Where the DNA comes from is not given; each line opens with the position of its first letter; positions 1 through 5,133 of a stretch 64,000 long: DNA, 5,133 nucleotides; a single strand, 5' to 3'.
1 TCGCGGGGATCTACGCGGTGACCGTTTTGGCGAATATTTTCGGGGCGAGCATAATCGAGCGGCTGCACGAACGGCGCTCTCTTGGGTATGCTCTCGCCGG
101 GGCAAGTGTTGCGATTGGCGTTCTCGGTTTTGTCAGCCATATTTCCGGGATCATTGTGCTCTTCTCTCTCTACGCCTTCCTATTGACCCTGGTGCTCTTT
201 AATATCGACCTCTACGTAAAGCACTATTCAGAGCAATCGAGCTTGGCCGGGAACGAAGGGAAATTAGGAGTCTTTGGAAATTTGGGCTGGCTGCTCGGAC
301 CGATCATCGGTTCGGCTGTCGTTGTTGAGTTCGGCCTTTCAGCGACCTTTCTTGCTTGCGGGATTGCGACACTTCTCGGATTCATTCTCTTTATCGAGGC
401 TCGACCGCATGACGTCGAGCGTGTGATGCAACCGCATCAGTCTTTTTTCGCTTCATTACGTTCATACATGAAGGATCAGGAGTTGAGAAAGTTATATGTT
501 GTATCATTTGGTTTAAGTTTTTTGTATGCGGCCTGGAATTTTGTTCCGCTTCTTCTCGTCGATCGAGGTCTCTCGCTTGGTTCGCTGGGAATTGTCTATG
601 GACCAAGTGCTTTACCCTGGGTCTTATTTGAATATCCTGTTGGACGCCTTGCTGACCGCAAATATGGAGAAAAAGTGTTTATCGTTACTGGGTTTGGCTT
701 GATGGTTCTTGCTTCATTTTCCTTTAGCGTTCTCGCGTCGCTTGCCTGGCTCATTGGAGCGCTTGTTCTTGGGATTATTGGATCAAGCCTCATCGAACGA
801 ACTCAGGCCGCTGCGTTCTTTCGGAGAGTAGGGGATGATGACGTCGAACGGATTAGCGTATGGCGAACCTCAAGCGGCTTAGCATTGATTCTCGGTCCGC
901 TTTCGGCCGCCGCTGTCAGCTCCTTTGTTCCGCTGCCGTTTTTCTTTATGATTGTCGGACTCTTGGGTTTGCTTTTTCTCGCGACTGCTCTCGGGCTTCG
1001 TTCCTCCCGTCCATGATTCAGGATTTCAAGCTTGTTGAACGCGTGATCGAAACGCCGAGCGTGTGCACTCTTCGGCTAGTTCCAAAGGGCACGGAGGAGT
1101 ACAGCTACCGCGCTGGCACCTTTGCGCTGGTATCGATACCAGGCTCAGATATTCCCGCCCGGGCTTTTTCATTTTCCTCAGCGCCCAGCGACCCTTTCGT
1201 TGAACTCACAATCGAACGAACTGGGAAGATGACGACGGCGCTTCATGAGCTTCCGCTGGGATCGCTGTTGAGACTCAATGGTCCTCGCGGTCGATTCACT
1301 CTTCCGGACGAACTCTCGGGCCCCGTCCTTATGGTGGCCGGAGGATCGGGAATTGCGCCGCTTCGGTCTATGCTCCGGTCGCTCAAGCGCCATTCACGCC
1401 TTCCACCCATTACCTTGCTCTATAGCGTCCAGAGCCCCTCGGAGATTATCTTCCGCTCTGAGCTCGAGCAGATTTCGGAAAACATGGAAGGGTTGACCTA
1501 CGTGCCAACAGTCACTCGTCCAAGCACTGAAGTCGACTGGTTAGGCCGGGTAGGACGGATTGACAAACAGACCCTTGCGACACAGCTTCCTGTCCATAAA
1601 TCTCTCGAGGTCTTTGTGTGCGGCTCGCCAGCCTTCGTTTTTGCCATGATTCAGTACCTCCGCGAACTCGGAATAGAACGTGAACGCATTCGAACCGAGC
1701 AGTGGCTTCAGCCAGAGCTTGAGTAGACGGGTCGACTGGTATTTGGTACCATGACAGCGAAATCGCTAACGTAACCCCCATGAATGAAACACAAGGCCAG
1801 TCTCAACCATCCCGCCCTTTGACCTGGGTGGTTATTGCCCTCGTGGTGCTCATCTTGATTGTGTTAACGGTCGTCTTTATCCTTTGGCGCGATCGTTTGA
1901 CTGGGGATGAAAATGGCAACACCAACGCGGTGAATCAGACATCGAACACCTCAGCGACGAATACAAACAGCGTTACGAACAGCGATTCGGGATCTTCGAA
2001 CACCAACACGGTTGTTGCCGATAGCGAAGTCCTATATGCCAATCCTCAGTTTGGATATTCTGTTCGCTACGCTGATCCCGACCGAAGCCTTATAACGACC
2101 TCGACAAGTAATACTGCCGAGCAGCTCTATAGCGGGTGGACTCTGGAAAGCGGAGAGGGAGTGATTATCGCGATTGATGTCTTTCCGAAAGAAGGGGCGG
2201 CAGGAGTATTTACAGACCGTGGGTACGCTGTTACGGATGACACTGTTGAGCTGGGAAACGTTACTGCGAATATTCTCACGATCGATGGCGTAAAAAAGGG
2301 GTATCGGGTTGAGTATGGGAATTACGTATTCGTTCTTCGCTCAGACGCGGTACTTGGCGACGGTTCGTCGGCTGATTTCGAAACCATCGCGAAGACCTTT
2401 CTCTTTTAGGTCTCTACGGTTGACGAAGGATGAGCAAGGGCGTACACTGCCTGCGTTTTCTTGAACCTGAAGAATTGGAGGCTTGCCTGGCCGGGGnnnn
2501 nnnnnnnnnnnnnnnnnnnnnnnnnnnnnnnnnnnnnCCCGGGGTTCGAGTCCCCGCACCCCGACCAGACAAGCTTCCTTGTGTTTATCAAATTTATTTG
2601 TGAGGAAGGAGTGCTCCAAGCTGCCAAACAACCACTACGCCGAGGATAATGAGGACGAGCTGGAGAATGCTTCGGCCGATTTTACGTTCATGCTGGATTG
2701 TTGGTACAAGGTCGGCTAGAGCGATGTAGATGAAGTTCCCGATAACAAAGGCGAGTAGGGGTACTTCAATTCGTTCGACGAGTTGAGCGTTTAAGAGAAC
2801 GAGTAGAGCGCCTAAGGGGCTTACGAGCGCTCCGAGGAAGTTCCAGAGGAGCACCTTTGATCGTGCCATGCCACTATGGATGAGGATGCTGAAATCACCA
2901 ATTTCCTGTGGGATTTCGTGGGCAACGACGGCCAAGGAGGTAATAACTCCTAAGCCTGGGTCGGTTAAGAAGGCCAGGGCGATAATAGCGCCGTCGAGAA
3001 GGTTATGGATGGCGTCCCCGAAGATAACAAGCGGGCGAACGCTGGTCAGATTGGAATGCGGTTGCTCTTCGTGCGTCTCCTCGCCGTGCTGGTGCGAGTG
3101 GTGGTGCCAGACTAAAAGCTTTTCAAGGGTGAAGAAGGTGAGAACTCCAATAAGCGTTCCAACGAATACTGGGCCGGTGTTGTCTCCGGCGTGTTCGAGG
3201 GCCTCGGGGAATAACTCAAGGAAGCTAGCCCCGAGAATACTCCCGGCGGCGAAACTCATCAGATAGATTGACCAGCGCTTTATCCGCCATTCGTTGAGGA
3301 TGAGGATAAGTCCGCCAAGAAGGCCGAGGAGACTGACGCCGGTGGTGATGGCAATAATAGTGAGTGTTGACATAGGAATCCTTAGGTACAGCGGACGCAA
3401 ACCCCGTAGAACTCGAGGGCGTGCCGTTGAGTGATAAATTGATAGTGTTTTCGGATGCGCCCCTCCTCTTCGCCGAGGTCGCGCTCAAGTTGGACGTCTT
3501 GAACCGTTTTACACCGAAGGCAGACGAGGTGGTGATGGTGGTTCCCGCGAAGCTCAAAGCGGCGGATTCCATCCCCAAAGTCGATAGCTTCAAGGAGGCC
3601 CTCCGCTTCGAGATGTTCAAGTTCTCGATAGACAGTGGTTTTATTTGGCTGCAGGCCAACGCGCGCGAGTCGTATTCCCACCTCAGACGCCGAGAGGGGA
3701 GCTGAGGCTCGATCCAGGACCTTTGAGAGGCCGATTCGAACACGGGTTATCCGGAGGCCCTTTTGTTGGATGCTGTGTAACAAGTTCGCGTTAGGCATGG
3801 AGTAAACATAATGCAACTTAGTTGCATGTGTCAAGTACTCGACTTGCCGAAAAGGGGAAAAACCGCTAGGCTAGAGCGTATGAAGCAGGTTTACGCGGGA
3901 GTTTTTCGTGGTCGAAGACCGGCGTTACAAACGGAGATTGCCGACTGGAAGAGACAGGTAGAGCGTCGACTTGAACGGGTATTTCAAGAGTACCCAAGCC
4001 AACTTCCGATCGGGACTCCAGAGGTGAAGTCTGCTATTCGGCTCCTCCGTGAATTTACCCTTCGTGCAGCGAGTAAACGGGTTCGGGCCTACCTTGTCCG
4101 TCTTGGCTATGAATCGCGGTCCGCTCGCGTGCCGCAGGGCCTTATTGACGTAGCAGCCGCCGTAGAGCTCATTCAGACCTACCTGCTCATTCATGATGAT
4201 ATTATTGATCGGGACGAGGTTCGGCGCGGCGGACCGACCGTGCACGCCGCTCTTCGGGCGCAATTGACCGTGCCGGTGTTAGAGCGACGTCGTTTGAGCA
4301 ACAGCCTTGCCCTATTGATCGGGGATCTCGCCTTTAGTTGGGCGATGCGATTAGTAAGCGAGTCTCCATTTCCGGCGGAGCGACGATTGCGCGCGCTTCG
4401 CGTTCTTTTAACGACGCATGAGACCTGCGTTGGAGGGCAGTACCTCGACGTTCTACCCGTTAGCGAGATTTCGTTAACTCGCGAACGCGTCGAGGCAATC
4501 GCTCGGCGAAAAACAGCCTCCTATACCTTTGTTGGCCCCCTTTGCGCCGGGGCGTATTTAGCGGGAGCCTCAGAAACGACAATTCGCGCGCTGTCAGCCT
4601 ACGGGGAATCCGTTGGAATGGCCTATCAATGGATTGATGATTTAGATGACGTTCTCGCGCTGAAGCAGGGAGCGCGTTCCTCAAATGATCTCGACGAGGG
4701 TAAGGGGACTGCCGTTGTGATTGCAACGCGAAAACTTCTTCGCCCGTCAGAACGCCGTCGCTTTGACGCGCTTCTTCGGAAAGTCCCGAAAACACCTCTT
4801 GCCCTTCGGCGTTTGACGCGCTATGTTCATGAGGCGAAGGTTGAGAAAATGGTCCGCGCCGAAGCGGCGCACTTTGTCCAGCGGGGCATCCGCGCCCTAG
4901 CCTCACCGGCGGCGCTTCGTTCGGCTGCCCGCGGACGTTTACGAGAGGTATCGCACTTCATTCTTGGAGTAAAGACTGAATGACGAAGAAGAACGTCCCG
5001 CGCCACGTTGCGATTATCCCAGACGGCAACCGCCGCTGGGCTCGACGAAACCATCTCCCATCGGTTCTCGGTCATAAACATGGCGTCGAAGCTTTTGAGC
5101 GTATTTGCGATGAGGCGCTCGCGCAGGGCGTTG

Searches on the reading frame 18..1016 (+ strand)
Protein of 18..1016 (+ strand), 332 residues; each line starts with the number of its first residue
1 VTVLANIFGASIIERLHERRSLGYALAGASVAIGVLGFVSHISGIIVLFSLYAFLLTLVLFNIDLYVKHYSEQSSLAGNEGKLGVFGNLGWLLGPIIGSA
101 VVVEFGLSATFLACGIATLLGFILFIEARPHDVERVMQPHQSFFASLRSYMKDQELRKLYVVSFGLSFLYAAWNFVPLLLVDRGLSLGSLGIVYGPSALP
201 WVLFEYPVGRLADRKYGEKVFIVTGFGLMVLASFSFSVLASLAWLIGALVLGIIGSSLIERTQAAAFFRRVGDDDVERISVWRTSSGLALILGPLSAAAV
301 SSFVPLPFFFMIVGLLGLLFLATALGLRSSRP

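Call 57: search_protein_families(library=pfam, proteins=[window:18-1016:+], max_evalue=0.00001)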
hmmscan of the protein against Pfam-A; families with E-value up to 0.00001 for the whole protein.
window:18-1016:+ (332 aa): 1 family
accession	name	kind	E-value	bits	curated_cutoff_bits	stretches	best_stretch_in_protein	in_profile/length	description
PF07690.21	MFS_1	-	6.8e-28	98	33.4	2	3-260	46-312/347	Major Facilitator Superfamily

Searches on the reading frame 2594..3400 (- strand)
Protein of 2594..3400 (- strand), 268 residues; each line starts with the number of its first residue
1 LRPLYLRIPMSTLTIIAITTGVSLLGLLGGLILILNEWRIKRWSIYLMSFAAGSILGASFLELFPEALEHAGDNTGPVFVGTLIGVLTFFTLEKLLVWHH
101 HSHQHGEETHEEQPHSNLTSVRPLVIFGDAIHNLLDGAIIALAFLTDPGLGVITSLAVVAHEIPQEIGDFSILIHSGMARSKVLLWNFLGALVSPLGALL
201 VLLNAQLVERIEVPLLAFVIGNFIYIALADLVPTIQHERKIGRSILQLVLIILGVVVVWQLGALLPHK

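Call 57: search_protein_families(library=pfam, proteins=[window:2594-3400:-], max_evalue=0.00001)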
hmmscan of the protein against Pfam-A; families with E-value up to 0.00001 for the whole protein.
window:2594-3400:- (268 aa): 1 family
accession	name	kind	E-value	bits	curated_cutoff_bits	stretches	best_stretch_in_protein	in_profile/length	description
PF02535.28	Zip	-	4.2e-39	135.1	35.1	2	100-258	156-319/323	ZIP Zinc transporter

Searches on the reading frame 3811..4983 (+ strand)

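Call 57: search_protein_families(library=pfam, proteins=[window:3811-4983:+], max_evalue=0.00001)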
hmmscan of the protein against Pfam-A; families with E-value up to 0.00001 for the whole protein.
window:3811-4983:+ (390 aa): 1 family
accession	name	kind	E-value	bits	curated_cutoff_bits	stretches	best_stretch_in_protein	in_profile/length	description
PF00348.22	polyprenyl_synt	-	3.4e-40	138.3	27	1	83-333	11-245/251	Polyprenyl synthetase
